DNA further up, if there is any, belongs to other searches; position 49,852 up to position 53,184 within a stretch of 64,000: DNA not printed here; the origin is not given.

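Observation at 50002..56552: Membrane-anchored metallophosphoesterase translationally coupled inside a TolC-MFP-RND efflux operon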

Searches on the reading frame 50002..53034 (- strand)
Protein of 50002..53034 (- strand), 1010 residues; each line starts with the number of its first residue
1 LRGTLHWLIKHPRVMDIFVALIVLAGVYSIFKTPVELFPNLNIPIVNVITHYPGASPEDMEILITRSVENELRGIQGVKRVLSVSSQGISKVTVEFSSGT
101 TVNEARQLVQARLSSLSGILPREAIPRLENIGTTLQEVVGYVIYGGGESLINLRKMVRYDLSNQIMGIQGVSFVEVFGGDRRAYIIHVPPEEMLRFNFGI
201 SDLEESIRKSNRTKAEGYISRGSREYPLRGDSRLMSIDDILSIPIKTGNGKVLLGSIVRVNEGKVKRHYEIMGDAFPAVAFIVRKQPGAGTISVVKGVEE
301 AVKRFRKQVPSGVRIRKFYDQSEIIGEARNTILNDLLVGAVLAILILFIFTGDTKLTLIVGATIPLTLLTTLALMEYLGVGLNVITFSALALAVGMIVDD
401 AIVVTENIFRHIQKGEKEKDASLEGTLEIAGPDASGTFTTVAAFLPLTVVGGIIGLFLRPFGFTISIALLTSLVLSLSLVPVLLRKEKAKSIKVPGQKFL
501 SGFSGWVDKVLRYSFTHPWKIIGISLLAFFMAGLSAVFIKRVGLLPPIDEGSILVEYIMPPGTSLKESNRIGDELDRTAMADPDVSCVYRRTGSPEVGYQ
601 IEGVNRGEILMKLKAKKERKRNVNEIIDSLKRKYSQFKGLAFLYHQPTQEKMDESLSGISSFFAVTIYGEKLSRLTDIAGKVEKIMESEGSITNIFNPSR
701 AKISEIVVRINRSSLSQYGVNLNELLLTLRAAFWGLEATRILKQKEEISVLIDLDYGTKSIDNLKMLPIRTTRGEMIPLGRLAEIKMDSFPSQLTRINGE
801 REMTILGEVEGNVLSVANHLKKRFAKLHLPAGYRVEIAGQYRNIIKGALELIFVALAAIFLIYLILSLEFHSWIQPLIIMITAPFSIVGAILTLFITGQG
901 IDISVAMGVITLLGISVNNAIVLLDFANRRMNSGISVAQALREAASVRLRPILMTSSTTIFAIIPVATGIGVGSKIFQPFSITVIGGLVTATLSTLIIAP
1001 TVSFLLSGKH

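Call 6: search_protein_families(library=pfam, proteins=[window:50002-53034:-], max_evalue=0.01)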
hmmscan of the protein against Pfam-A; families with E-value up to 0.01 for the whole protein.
window:50002-53034:- (1010 aa): 3 families
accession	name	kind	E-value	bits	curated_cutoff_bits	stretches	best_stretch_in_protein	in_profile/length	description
PF00873.25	ACR_tran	-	2.2e-228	761.1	28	1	8-1002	5-1016/1021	AcrB/AcrD/AcrF family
PF02355.23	SecD_SecF_C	-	4.3e-07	30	20.5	1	853-1005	35-185/189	Protein export membrane protein SecD/SecF, C-terminal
PF03176.21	MMPL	-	0.0011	18.5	20.5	1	337-484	150-299/333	MMPL family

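Call 7: search_protein_families(library=ncbifam, proteins=[window:50002-53034:-], max_evalue=0.01)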
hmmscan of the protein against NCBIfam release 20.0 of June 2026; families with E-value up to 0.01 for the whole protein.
window:50002-53034:- (1010 aa): 23 families
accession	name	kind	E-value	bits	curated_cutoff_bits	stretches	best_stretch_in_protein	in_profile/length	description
NF033617.1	RND_permease_2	subfamily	1.8e-191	638.7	1250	1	7-1006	3-1007/1009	multidrug efflux RND transporter permease subunit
TIGR00914.1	2A0601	subfamily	1.6e-145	486.4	701.45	1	17-1006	18-1035/1051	CusA/CzcA family heavy metal efflux RND transporter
NF000282.2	RND_permease_1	subfamily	3.1e-142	475.7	1250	1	7-1002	3-1023/1029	multidrug efflux RND transporter permease subunit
TIGR00915.1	2A0602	subfamily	2.6e-124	416.3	940.35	1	8-1002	5-1024/1050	efflux RND transporter permease subunit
NF007798.0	PRK10503.1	equivalog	2.4e-122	409.5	1584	1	8-1005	16-1021/1040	MdtB/MuxB family multidrug efflux RND transporter permease subunit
NF007905.0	PRK10614.1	equivalog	1.2e-117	394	1774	1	8-1005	7-1007/1025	multidrug efflux RND transporter permease subunit MdtC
NF007133.0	PRK09579.1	equivalog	4.4e-107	358.9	1763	1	8-1007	7-1003/1017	multidrug efflux RND transporter permease subunit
NF007131.0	PRK09577.1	equivalog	1.2e-103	347.6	1768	1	8-1002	5-1018/1045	multidrug efflux RND transporter permease subunit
NF007842.1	PRK10555.1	equivalog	1.2e-95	321.4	1854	1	8-1002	5-1022/1036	multidrug efflux RND transporter permease AcrD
NF011706.2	PRK15127.1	equivalog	5.3e-80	269.6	2150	1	8-1001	5-1024/1049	multidrug efflux RND transporter permease subunit AcrB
NF000037.1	RND_perm_OqxB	exception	1.5e-77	261.4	2200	1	7-1002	6-1030/1050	multidrug efflux RND transporter permease subunit OqxB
TIGR00921.1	2A067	subfamily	6.1e-13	47.7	351.9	2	337-530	200-401/733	hydrophobe/amphiphile efflux-3 (HAE3) family transporter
NF009583.0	PRK13024.1-3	subfamily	2.2e-10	39.3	721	2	849-1006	581-733/755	protein translocase subunit SecDF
TIGR00916.1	2A0604s01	subfamily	1.7e-09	37.6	148.6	2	844-995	86-230/231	SecD/SecF family protein translocase subunit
NF009581.0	PRK13024.1-1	equivalog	4.9e-08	31.6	1058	1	843-1008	567-731/752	protein translocase subunit SecDF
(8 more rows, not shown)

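Call 36: search_solved_structures(query=window:50002-53034:-, max_evalue=1e-30)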
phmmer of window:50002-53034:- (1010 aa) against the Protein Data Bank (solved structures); distinct sequences matched with E-value up to 1e-30: 80 (the best 60 are shown).
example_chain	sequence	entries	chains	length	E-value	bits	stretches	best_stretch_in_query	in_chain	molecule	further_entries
9lyq_B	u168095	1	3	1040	8.5e-107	361.3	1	8-1005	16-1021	Multidrug resistance protein MdtB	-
4k0e_A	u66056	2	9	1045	5.6e-104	352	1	15-1007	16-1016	Heavy metal cation tricomponent efflux pump ZneA(CzcA-like)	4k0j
9e9f_B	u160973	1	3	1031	2.5e-96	326.7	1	10-1008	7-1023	Efflux pump membrane transporter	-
8z1u_A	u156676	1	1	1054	3.2e-96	326.3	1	10-1008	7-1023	Efflux pump membrane transporter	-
8yr0_A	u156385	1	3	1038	2e-91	310.4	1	9-1005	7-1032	Cation/multidrug efflux pump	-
7b8p_A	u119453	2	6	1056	4.8e-91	309.2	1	8-1004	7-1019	Efflux pump membrane transporter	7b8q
6ows_A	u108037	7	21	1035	4.8e-91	309.1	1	8-1004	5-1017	Efflux pump membrane transporter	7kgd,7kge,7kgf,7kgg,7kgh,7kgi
7wlv_A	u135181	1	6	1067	1.7e-88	300.7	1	9-1003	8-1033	Efflux pump membrane transporter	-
8f3e_A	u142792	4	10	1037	1.2e-86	294.6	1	9-1002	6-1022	Efflux pump membrane transporter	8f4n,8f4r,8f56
9j3d_J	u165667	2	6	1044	2.6e-86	293.5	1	9-1001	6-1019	Efflux pump membrane transporter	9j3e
1t9t_A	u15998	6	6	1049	4.4e-86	292.7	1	10-1001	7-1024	Acriflavine resistance protein B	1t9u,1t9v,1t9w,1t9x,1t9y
6zoc_A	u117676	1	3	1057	7.7e-86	291.9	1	10-1001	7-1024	Multidrug efflux pump subunit AcrB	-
9fhg_A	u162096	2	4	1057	9.1e-86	291.7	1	10-1001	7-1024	Multidrug efflux pump subunit AcrB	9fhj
5yil_A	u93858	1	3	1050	1.5e-85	291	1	10-1001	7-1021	Multidrug efflux pump subunit AcrB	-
7o3n_A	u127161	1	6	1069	1.6e-85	290.9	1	9-1001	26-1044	Efflux pump membrane transporter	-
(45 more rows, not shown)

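Call 87: find_homologous_proteins(query=window:50002-53034:-, max_evalue=1e-100)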
Query window:50002-53034:- (1010 aa): 1002 proteins with E <= 1e-100 among 8000 candidates; the best 120 are listed.
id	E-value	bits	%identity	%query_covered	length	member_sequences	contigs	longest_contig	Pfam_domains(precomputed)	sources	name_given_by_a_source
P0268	0.0e+0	2134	100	99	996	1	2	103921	PF02355.23,PF00873.26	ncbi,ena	-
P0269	0.0e+0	1942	89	100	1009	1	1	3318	PF03176.22,PF02355.23,PF00873.26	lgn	-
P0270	0.0e+0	1286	59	100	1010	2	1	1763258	PF03176.22,PF02355.23,PF00873.26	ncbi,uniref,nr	ncbi:efflux RND transporter permease subunit [Thermosulfurimonas marina]|uniref:Efflux RND transport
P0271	0.0e+0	1242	57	99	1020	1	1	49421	PF03176.22,PF02355.23,PF00873.26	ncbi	-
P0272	0.0e+0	1210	55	100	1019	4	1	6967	PF00873.26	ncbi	-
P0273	0.0e+0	1196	55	100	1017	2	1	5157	PF03176.22,PF00873.26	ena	-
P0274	0.0e+0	1190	55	99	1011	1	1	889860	PF03176.22,PF02355.23,PF00873.26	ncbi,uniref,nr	ncbi:efflux RND transporter permease subunit [Thermosulfurimonas sp. F29]|uniref:efflux RND transpor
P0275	0.0e+0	1190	55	99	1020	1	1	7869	PF03176.22,PF02355.23,PF00873.26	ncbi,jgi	-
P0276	0.0e+0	1189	55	100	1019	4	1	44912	PF03176.22,PF02355.23,PF00873.26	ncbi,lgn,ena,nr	ncbi:MAG TPA: efflux RND transporter permease subunit [Nitrospirae bacterium]|nr:efflux RND transpor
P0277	0.0e+0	1186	55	100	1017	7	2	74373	PF03176.22,PF02355.23,PF00873.26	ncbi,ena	-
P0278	0.0e+0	1185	54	99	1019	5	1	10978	PF03176.22,PF00873.26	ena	-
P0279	0.0e+0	1185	54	99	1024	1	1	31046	PF03176.22,PF00873.26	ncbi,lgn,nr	ncbi:MAG: efflux RND transporter permease subunit [Nitrospinae bacterium]|nr:efflux RND transporter 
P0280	0.0e+0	1185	54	99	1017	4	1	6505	PF03176.22,PF02355.23,PF00873.26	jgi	-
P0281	0.0e+0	1183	54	99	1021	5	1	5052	PF03176.22,PF00873.26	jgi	-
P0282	0.0e+0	1182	55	100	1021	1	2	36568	PF03176.22,PF00873.26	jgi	-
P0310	0.0e+0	1153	53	99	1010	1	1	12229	PF03176.22,PF02355.23,PF00873.26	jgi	-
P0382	0.0e+0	1077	49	99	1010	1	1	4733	PF03176.22,PF02355.23,PF00873.26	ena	-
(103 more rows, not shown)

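Call 88: find_encoding_contigs(protein=P0271, flank=7000, max_places=1)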
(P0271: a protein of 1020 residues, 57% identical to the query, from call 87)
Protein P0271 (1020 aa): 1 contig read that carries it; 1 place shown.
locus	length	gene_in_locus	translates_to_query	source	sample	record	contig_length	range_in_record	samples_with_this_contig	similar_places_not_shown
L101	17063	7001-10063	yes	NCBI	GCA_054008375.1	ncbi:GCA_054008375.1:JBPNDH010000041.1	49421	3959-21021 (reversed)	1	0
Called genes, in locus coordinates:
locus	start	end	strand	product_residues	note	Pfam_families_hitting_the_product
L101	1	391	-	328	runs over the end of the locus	PF02568:ThiI (weak), PF18297:NFACT-R_2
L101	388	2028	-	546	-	PF02463:SMC_N, PF13401:AAA_22 (faint), PF13476:AAA_23 (faint), PF13304:AAA_21 (faint)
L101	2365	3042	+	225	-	PF00072:Response_reg, PF00486:Trans_reg_C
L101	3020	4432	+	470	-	PF00672:HAMP (weak), PF00512:HisKA, PF02518:HATPase_c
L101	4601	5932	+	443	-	PF02321:OEP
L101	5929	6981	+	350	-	PF00364:Biotin_lipoyl (faint), PF25917:BSH_RND, PF25973:BSH_CzcB (weak), PF25994:HH_AprE (faint), PF25975:CzcB_C, PF25989:YknX_C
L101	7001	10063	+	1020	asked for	PF00873:ACR_tran, PF02355:SecD_SecF_C (faint), PF03176:MMPL (weak)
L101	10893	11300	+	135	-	PF00176:SNF2-rel_dom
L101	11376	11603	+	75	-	PF10049:DUF2283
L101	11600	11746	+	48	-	PF17761:DUF1016_N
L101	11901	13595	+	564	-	PF04326:SLFN_AlbA_2, PF22168:DIP2311-like_C (faint), PF13749:HATPase_c_4, PF13412:HTH_24 (faint)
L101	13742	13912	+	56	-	PF17761:DUF1016_N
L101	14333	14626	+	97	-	PF01909:NTP_transf_2, PF18765:Polbeta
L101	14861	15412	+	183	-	PF13671:AAA_33 (weak)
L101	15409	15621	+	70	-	-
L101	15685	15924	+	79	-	-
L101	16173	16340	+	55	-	PF12161:HsdM_N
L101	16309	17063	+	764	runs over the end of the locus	PF12161:HsdM_N, PF02384:N6_Mtase, PF07669:Eco57I (weak)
